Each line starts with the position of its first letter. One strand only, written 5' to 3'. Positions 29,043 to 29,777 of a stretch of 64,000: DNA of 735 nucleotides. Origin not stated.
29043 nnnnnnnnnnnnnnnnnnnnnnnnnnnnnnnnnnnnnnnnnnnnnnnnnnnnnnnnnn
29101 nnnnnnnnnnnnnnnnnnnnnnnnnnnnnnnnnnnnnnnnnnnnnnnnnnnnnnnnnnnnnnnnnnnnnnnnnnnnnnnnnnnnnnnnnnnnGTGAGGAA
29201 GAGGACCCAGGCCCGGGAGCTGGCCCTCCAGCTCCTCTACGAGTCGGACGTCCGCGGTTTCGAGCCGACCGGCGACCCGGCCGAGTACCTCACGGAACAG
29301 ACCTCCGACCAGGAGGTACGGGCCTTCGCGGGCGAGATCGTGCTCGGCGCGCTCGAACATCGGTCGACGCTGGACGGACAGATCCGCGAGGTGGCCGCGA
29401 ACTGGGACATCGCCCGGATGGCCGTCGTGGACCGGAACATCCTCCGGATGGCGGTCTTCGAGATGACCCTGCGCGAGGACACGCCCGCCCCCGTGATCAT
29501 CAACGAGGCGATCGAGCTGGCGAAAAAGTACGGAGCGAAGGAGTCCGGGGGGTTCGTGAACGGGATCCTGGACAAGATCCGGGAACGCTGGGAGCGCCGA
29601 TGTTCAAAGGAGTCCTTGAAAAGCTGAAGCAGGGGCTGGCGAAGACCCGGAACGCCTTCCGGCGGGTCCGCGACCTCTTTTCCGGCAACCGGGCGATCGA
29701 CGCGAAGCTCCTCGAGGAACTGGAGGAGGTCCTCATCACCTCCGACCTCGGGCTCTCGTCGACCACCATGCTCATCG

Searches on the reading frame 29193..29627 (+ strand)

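Call 66: search_protein_families(library=pfam, proteins=[window:29193-29627:+], max_evalue=0.0001)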
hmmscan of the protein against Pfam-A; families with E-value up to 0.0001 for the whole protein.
window:29193-29627:+ (144 aa): 1 family
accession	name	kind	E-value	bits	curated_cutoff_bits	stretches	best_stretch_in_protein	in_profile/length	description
PF01029.23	NusB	-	1.6e-37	129.3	23.1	1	6-129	2-131/133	NusB family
